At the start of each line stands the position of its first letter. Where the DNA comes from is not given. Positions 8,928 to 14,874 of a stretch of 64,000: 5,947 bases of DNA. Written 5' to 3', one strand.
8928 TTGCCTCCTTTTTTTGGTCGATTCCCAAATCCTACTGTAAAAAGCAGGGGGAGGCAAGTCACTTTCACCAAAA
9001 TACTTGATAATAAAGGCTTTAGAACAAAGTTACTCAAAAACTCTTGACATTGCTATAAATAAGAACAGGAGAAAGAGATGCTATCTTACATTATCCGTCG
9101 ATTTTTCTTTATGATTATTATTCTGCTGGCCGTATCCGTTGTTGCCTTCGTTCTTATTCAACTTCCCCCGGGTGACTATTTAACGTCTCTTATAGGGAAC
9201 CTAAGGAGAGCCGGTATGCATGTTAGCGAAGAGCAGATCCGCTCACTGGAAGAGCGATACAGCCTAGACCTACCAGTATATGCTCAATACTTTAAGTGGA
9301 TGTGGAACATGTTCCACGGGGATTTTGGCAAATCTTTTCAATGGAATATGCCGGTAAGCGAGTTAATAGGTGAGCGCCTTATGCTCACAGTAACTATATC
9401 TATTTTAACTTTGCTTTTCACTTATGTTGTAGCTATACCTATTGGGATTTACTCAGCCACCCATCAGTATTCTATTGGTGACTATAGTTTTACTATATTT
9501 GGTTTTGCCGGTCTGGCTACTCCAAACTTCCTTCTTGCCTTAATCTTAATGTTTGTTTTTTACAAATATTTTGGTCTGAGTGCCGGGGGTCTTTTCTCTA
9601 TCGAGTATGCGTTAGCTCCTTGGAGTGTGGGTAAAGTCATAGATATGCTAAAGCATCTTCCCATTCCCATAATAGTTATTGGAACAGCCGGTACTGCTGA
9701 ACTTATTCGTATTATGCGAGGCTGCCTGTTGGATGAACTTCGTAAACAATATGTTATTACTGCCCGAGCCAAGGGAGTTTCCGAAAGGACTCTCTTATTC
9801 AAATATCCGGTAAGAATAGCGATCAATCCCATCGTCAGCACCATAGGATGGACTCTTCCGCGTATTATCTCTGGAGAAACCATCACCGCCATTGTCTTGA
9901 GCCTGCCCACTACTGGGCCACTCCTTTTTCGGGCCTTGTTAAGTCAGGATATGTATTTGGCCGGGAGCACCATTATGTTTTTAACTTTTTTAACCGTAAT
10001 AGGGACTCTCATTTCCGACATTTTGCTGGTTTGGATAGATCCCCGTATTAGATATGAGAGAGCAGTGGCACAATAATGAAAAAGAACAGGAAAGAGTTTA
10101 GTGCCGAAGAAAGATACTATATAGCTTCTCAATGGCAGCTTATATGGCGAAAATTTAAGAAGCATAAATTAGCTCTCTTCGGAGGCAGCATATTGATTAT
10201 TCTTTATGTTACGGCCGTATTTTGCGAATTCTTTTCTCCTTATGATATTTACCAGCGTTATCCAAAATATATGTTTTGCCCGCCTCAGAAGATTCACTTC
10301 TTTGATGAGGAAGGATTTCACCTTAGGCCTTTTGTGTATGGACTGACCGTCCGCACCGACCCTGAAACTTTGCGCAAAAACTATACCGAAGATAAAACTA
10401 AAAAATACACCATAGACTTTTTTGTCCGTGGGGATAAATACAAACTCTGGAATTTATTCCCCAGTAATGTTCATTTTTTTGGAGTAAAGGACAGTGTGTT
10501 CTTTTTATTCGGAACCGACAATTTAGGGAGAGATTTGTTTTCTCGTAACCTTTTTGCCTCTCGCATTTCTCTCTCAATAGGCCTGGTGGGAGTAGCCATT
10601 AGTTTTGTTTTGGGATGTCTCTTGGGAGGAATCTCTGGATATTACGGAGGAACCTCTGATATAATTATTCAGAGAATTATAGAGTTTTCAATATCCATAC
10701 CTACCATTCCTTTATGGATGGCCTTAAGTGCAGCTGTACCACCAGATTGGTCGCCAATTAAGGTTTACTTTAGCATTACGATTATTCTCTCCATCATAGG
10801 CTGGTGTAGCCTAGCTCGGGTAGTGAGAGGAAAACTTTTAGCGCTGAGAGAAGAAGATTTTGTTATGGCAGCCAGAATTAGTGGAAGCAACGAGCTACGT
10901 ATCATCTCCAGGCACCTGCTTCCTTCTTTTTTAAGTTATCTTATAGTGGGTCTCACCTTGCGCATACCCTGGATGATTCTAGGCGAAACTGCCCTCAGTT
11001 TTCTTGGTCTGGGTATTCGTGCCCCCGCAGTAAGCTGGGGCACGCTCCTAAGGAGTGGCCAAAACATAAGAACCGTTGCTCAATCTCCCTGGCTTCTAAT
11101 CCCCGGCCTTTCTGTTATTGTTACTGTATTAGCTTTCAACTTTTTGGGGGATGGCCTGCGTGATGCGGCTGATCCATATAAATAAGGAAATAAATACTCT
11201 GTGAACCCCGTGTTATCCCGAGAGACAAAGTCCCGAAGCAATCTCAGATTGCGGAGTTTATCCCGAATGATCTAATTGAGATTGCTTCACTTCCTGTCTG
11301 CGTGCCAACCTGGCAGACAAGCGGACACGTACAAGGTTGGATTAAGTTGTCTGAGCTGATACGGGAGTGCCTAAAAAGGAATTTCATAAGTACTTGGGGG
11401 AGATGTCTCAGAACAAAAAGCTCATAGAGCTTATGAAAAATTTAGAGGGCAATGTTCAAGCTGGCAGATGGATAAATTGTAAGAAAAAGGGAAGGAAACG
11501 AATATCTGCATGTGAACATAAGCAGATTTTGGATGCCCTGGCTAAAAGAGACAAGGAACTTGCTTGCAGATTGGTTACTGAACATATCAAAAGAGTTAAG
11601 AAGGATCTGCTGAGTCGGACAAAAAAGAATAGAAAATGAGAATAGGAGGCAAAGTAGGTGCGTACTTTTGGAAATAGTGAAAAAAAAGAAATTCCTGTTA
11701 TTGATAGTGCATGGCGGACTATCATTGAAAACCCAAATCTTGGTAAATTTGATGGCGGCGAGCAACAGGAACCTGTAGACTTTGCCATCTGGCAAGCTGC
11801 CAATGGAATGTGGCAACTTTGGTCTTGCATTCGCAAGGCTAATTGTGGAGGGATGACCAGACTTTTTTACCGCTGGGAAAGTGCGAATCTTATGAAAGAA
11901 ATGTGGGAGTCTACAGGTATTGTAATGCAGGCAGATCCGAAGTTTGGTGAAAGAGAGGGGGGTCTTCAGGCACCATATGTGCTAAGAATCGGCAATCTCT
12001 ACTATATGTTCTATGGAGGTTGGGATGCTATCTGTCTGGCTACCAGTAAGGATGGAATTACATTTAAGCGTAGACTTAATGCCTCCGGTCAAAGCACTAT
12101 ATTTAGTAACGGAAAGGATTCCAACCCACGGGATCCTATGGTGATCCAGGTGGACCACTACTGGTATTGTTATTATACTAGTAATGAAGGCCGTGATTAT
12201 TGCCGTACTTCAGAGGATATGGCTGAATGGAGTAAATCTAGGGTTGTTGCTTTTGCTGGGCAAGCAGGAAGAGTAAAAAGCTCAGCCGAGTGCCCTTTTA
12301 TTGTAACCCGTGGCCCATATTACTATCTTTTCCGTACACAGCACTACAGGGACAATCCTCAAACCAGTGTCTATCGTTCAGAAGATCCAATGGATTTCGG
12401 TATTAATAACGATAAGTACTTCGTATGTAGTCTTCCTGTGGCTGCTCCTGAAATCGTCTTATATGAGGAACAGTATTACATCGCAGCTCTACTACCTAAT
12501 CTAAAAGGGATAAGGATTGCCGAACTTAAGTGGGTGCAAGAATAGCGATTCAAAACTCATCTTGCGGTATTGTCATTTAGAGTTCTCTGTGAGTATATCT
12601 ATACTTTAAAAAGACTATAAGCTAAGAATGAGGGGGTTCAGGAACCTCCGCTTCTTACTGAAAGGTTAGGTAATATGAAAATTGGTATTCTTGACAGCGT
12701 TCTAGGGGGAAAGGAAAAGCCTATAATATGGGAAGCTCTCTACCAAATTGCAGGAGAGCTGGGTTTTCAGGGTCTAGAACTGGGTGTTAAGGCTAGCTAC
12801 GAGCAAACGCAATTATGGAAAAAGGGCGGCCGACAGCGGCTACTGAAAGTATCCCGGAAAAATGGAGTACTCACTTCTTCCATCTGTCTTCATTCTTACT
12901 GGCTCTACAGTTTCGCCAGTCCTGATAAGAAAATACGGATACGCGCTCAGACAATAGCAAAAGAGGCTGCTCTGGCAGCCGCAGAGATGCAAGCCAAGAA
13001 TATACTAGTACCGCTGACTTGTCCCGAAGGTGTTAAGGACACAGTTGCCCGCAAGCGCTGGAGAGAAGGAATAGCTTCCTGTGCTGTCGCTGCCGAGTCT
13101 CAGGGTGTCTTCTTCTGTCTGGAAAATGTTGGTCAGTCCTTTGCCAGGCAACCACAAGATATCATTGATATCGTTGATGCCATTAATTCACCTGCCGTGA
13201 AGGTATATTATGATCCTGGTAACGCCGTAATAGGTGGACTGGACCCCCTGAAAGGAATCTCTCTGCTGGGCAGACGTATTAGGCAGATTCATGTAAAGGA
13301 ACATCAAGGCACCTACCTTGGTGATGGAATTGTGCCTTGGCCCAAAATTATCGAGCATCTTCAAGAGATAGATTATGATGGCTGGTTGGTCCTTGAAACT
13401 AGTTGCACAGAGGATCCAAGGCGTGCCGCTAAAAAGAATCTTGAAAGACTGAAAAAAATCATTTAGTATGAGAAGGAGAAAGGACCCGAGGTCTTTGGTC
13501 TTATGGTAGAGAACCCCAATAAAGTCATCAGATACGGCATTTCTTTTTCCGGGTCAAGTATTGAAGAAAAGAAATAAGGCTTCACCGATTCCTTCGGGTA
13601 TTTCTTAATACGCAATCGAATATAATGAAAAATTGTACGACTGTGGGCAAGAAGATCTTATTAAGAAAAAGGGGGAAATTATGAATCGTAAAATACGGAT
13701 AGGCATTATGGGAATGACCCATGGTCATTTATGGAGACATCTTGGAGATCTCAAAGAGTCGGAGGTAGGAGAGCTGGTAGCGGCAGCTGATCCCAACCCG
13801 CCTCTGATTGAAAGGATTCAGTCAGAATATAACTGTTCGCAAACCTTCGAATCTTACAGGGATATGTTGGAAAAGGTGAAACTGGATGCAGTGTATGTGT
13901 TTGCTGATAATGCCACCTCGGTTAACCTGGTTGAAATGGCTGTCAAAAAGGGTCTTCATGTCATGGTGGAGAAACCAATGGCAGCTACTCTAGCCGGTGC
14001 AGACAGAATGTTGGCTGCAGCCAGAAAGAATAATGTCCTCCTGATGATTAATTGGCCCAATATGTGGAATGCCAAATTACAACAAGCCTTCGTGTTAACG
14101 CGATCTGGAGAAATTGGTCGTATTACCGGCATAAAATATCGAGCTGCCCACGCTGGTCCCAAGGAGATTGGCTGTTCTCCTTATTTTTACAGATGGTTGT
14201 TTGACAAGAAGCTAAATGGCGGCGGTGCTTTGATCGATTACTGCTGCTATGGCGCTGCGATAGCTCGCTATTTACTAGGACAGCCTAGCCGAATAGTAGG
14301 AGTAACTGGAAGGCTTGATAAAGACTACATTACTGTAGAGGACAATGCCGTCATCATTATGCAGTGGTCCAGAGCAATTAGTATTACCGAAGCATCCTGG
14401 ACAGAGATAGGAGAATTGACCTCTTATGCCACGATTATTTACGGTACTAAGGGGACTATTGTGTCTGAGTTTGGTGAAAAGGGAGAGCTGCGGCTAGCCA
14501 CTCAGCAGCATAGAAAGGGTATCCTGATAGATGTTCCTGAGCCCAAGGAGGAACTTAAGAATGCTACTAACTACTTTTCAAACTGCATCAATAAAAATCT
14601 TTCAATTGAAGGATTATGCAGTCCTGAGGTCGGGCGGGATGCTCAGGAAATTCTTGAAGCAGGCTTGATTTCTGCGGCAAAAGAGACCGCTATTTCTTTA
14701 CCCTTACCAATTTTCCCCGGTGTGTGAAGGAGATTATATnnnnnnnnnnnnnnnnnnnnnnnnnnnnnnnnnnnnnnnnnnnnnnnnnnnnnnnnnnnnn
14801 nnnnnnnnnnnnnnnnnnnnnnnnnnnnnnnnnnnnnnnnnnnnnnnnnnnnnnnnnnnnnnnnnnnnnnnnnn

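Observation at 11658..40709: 29-kb glycoside/polyol catabolic super-locus with an inositol-like toolkit but no IolC/IolD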

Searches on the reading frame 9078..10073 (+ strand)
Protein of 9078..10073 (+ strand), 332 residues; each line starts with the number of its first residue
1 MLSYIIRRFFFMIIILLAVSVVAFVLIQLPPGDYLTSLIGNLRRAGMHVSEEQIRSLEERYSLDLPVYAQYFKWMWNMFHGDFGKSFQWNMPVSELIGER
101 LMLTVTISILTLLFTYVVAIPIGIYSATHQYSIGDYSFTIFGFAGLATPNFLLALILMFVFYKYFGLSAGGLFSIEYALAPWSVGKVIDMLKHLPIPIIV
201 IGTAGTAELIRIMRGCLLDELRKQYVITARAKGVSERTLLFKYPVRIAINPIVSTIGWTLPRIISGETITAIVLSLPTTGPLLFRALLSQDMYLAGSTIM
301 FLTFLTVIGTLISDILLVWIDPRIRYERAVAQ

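Call 5: search_protein_families(library=pfam, proteins=[window:9078-10073:+])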
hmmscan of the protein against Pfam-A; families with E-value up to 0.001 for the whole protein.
window:9078-10073:+ (332 aa): 2 families
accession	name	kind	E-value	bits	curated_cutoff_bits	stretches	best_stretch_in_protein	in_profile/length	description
PF00528.27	BPD_transp_1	-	1.5e-24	87.2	26.4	1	119-325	1-183/184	Binding-protein-dependent transport system inner membrane component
PF19300.4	BPD_transp_1_N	-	1.8e-11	44.7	23.8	1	1-107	1-113/114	Binding-prot-dependent transport system membrane comp, N-term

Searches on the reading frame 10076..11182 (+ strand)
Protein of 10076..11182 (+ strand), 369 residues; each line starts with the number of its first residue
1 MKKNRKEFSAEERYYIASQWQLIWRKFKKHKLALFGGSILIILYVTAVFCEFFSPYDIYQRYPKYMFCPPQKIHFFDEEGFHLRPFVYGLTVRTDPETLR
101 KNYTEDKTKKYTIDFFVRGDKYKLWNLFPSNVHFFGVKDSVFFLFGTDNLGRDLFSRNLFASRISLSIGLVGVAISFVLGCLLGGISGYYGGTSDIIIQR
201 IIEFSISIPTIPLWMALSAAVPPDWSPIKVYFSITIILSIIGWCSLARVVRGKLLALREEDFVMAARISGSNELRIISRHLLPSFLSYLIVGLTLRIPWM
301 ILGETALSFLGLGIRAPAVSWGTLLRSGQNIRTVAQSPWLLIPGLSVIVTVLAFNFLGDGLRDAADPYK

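Call 5: search_protein_families(library=pfam, proteins=[window:10076-11182:+])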
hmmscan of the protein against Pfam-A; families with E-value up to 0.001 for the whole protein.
window:10076-11182:+ (369 aa): 2 families
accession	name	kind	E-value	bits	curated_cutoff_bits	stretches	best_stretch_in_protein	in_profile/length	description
PF00528.27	BPD_transp_1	-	1.8e-26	93.4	26.4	1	180-367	1-180/184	Binding-protein-dependent transport system inner membrane component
PF12911.12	OppC_N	-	2.5e-17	62.9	23.9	1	18-70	1-53/53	N-terminal TM domain of oligopeptide transport permease C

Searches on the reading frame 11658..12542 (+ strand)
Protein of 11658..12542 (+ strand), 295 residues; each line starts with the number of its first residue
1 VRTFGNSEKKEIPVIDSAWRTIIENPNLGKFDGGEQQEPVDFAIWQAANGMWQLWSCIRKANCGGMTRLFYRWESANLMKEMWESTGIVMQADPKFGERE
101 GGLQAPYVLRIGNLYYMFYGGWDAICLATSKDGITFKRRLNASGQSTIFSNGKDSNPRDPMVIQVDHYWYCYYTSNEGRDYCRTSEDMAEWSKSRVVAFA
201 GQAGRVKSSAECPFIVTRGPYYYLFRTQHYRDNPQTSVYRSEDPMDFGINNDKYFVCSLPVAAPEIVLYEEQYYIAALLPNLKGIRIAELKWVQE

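Call 3: search_protein_families(library=pfam, proteins=[window:11658-12542:+])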
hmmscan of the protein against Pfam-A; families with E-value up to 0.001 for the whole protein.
window:11658-12542:+ (295 aa): 1 family
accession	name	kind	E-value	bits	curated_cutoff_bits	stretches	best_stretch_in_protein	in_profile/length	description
PF04616.20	Glyco_hydro_43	-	7.2e-06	26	32.2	1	73-245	38-218/288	Glycosyl hydrolases family 43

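Call 6: search_protein_families(library=ncbifam, proteins=[window:11658-12542:+], max_evalue=0.00001)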
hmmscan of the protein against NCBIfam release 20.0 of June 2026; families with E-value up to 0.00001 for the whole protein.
window:11658-12542:+ (295 aa): 1 family
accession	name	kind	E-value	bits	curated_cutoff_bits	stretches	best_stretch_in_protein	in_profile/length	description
NF052550.1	BManbPhaseBMBP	equivalog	9.2e-06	25.2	450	0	125-197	60-136/296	beta-1,2-mannobiose phosphorylase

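Call 92: search_protein_representatives(protein=window:11658-12542:+)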
Query: 295 residues. Proteins with E-value up to 0.001 (for the whole library): 787; up to 1e-10: 413; up to 1e-30: 109. The best 150 are listed.
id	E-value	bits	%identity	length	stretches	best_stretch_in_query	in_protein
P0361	1.3e-93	330.0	52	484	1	6-293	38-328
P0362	7.9e-93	327.4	52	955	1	11-293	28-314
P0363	8.8e-92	323.9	51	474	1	7-293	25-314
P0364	3.1e-90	318.8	39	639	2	8-294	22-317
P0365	3.2e-86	305.6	52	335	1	6-292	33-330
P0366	7.7e-85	301.1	51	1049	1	11-292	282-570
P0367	4.8e-84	298.5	51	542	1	18-294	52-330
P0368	2.7e-81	289.5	50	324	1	12-292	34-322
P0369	1.7e-77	277.0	47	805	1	12-295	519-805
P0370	1.3e-75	270.8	49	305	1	13-293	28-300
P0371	1.6e-75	270.5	49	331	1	5-293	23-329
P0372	3.4e-75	269.4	47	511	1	14-293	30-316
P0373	9.5e-75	268.0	49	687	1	10-292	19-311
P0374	1.3e-72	261.0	43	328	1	12-294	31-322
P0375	3.1e-72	259.7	49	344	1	7-295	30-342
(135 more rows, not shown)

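Call 101: predict_structure(alignment_id=A1)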
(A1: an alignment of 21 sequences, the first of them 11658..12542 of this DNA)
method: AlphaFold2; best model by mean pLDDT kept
length: 295 residues; sequences in the alignment: 21
mean_pLDDT: 94.2   pTM: 0.91
mean pLDDT of the five models: 94.2, 94.1, 93.5, 93.1, 92.9
residues with pLDDT >= 90: 262; 70-90: 24; 50-70: 4; < 50: 5
segments of 3 or more residues with pLDDT < 50: 1-5
pLDDT, mean of each block of 10 residues (from residue 1): 57 98 97 95 98 98 95 98 98 96 97 98 96 98 96 81 97 92 96 95 84 95 96 95 96 96 97 98 98 95
secondary structure, 60 per line:
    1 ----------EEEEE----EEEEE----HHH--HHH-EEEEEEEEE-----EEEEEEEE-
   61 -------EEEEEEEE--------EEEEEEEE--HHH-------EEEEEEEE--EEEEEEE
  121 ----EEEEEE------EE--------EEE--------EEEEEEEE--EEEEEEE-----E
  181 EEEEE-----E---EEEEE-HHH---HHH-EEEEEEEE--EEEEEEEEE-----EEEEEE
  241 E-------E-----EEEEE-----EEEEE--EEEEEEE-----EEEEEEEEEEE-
elements in order: E11-15 E20-24 E38-46 E52-59 E68-75 E84-91 E104-111 E114-120 E125-130 E147-149 E158-165 E168-174 E180-185 E195-199 E211-218 E221-229 E235-241 E255-259 E265-269 E272-278 E284-294

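Call 104: fold_search(model_id=the predicted structure, library=pdb)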
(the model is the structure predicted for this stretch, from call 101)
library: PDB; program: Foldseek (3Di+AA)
matches with E <= 10: 1375; with E <= 0.001: 391
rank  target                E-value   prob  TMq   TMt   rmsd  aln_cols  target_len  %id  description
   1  4qqs_B                2.4e-11  1.00  0.65  0.62   5.5       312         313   18  Crystal structure of a thermostable family-43 glycoside hydrolase (released 2015-03-11)
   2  4qqs_A                2.8e-11  1.00  0.63  0.60   5.8       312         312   17  Crystal structure of a thermostable family-43 glycoside hydrolase (released 2015-03-11)
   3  3qed_C                1.8e-10  1.00  0.60  0.59   5.7       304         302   15  The structure and function of an arabinan-specific alpha-1,2-arabinofuranosidase identified from screening the activit (released 2011-02-16)
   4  4mlg_I                2.3e-10  1.00  0.63  0.59   5.5       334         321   15  Structure of RS223-Beta-xylosidase (released 2014-09-17)
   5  4mlg_A                2.4e-10  1.00  0.61  0.56   6.2       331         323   16  Structure of RS223-Beta-xylosidase (released 2014-09-17)
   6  4mlg_D                2.6e-10  1.00  0.56  0.52   6.7       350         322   13  Structure of RS223-Beta-xylosidase (released 2014-09-17)
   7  4kcb_A                3.8e-10  1.00  0.63  0.62   6.3       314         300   18  Crystal Structure of Exo-1,5-alpha-L-arabinanase from Bovine Ruminal Metagenomic Library (released 2014-02-05)
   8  3qee_A                4.0e-10  1.00  0.63  0.63   4.2       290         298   15  The structure and function of an arabinan-specific alpha-1,2-arabinofuranosidase identified from screening the activit (released 2011-02-16)
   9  3qee_B                4.0e-10  1.00  0.59  0.58   5.2       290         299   15  The structure and function of an arabinan-specific alpha-1,2-arabinofuranosidase identified from screening the activit (released 2011-02-16)
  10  4mlg_G                5.5e-10  1.00  0.56  0.52   7.0       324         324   13  Structure of RS223-Beta-xylosidase (released 2014-09-17)
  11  3qef_A                6.3e-10  1.00  0.63  0.63   4.6       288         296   14  The structure and function of an arabinan-specific alpha-1,2-arabinofuranosidase identified from screening the activit (released 2011-02-16)
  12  5a8c                  9.0e-10  1.00  0.64  0.63   4.4       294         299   16  The ultra high resolution structure of a novel alpha-L-arabinofuranosidase (CtGH43) from Clostridium thermocellum ATCC 2 (released 2016-07-27)
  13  3qef_B                1.2e-09  1.00  0.60  0.60   4.9       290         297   15  The structure and function of an arabinan-specific alpha-1,2-arabinofuranosidase identified from screening the activit (released 2011-02-16)
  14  5gll_A                1.3e-09  1.00  0.61  0.55   6.2       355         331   14  Crystal structure of CoXyl43, GH43 beta-xylosidase/alpha-arabinofuranosidase from a compostmicrobial metagenome, calci (released 2017-03-15)
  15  3qed_A                1.4e-09  1.00  0.63  0.62   5.3       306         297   14  The structure and function of an arabinan-specific alpha-1,2-arabinofuranosidase identified from screening the activit (released 2011-02-16)
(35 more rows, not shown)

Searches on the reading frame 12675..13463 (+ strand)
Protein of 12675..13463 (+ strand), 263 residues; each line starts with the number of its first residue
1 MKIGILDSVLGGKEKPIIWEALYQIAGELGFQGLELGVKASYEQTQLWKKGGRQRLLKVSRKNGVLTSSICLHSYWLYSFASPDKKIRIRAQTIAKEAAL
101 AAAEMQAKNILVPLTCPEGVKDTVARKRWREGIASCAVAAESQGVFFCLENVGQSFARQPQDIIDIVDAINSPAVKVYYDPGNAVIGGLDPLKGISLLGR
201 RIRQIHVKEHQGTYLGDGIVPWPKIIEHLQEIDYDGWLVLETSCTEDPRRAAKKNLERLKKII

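Call 3: search_protein_families(library=pfam, proteins=[window:12675-13463:+])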
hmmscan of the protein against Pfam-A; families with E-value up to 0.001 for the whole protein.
window:12675-13463:+ (263 aa): 1 family
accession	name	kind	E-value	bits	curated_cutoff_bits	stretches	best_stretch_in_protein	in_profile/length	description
PF01261.30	AP_endonuc_2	-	4.8e-39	135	31.1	1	25-261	3-248/249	Xylose isomerase-like TIM barrel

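Call 6: search_protein_families(library=ncbifam, proteins=[window:12675-13463:+], max_evalue=0.00001)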
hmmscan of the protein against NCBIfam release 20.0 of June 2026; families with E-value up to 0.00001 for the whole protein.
window:12675-13463:+ (263 aa): 7 families
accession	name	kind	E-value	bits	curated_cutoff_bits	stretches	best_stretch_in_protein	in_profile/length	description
NF009689.0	PRK13210.1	subfamily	7.1e-22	77.9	200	1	15-255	15-271/286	L-ribulose-5-phosphate 3-epimerase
NF009688.0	PRK13209.1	subfamily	1.6e-20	73.3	317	1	17-243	21-255/286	L-ribulose-5-phosphate 3-epimerase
TIGR00542.1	hxl6Piso_put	equivalog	2.3e-16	59.9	272.15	1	3-244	5-251/279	L-ribulose-5-phosphate 3-epimerase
TIGR04379.1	myo_inos_iolE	equivalog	5.5e-14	52.4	290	1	26-209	32-211/290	myo-inosose-2 dehydratase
NF051856.1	PsicseEpim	equivalog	8.1e-12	45.5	300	1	27-241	26-244/287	D-psicose 3-epimerase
NF041099.2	keto_glucon_epim_IolO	equivalog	1.5e-11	44.1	300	1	78-263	78-268/269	5-keto-L-gluconate epimerase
NF007360.0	PRK09856.1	equivalog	1.2e-07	31.6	305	1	1-262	1-270/276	fructoselysine 3-epimerase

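Call 40: search_solved_structures(query=window:12675-13463:+, max_evalue=0.000001)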
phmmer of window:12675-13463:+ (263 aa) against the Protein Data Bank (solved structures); distinct sequences matched with E-value up to 0.000001: 9.
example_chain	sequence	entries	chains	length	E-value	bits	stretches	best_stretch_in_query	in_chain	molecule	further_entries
4pgl_A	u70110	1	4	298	5.5e-11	45.5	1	27-242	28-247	D-tagatose 3-epimerase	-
2ou4_A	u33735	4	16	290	7.7e-11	45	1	29-242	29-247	D-tagatose 3-epimerase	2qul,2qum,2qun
4pfh_A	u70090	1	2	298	1.7e-10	43.9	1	26-242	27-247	D-tagatose 3-epimerase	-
4q7i_A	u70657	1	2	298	2.3e-10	43.5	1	52-242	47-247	D-tagatose 3-epimerase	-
4xsl_A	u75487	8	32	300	7.1e-10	41.8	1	53-242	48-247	D-tagatose 3-epimerase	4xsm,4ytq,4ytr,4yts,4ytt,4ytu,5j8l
3cqh_A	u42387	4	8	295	1.2e-09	41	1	18-253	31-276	L-ribulose-5-phosphate 3-epimerase ulaE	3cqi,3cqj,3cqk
7x7w_A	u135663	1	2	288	5e-08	35.8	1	128-242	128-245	D-PSICOSE 3-EPIMERASE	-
8xix_A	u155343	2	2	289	9.7e-08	34.8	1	65-242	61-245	D-tagatose 3-epimerase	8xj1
8xiv_A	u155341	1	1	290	9.8e-08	34.8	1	65-242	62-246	D-tagatose 3-epimerase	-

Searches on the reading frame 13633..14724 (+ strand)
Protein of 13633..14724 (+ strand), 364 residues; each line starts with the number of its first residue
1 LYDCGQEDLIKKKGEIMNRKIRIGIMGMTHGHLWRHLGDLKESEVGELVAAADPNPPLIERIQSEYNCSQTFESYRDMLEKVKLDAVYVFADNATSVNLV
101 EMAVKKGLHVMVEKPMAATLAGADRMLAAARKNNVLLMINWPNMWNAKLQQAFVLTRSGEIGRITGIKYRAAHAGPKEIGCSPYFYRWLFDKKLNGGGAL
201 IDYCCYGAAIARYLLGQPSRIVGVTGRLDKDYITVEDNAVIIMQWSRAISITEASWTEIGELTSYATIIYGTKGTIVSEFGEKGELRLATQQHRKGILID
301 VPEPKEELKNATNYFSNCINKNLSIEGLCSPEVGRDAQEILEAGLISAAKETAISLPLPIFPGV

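Call 3: search_protein_families(library=pfam, proteins=[window:13633-14724:+])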
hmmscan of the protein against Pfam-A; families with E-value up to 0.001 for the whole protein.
window:13633-14724:+ (364 aa): 3 families
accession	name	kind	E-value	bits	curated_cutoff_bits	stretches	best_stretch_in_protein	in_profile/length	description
PF01408.29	GFO_IDH_MocA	-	3.6e-20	73.3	24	1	22-140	2-119/120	Oxidoreductase family, NAD-binding Rossmann fold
PF22725.1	GFO_IDH_MocA_C3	-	1.3e-19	70.9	27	1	154-277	6-124/124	GFO/IDH/MocA C-terminal domain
PF02894.22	GFO_IDH_MocA_C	-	2.9e-12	47.3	22.9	1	158-315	6-165/218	Oxidoreductase family, C-terminal alpha/beta domain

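Call 6: search_protein_families(library=ncbifam, proteins=[window:13633-14724:+], max_evalue=0.00001)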
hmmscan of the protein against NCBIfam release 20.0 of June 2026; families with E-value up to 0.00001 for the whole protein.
window:13633-14724:+ (364 aa): 8 families
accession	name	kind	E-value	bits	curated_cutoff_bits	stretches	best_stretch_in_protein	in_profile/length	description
NF040723.1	UDP-GlcNAcDh_Arch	equivalog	4.1e-24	85.6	450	1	21-325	6-280/302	UDP-N-acetylglucosamine 3-dehydrogenase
NF041392.1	XylDh_Gfo6_Halo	equivalog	1.4e-23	83.3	350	1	19-326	15-322/350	D-xylose 1-dehydrogenase Gfo6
TIGR04380.1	myo_inos_iolG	equivalog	2e-19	69.6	355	1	22-292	3-266/330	inositol 2-dehydrogenase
NF052479.1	LevoglcsnDh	equivalog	1.4e-17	63.5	650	1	60-224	50-211/386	levoglucosan dehydrogenase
NF008607.0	PRK11579.1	subfamily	2.1e-09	36.8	330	1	17-277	1-248/346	oxidoreductase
NF058561.1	BT_2158_fam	equivalog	2.7e-09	36.1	750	1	38-168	49-181/487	glycoside 3-dehydrogenase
NF058563.1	BT_2159_fam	equivalog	3e-07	29.8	650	1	21-168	1-147/350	disaccharide 3-dehydrogenase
NF052679.1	InsChiInosDhIolG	equivalog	6.1e-06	25.5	540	1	22-133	4-116/343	bifunctional inositol 2-dehydrogenase/D-chiro-inositol 1-dehydrogenase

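Call 38: search_solved_structures(query=window:13633-14724:+, max_evalue=1e-10)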
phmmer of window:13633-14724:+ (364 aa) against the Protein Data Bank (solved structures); distinct sequences matched with E-value up to 1e-10: 25.
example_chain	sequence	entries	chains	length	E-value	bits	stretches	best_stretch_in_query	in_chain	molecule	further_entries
5a02_A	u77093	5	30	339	3.8e-18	68.9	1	19-237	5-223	ALDOSE-ALDOSE OXIDOREDUCTASE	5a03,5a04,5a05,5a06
1evj_A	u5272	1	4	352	9e-18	67.7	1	52-254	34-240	GLUCOSE-FRUCTOSE OXIDOREDUCTASE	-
1ofg_A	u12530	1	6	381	2e-17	66.5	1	72-254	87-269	GLUCOSE-FRUCTOSE OXIDOREDUCTASE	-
1ryd_A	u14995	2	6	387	2.1e-17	66.5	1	72-254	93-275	glucose-fructose oxidoreductase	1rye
1h6a_A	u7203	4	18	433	2.5e-17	66.2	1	72-253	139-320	PRECURSOR FORM OF GLUCOSE-FRUCTOSE OXIDOREDUCTASE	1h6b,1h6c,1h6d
4fb5_A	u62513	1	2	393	6.9e-15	58.2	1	21-285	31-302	Probable oxidoreductase protein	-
3q2k_A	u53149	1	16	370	8.1e-15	58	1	16-276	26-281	oxidoreductase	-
3moi_A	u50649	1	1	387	1.4e-14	57.2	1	20-168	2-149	Probable dehydrogenase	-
3rbv_A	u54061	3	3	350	1.6e-14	57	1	20-242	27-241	Sugar 3-ketoreductase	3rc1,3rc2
3rc7_A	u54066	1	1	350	5.8e-14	55.2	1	20-242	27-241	Sugar 3-ketoreductase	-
3rcb_A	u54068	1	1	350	5.8e-14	55.2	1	20-242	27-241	Sugar 3-ketoreductase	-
3rc9_A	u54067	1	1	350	1.1e-13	54.2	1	20-242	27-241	Sugar 3-ketoreductase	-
2glx_A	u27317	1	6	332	2.4e-13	53.1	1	63-278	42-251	1,5-anhydro-D-fructose reductase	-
3evn_A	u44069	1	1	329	3e-13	52.8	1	20-301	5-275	Oxidoreductase, Gfo/Idh/MocA family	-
7xr9_A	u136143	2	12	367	6e-13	51.8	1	20-215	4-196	DgpA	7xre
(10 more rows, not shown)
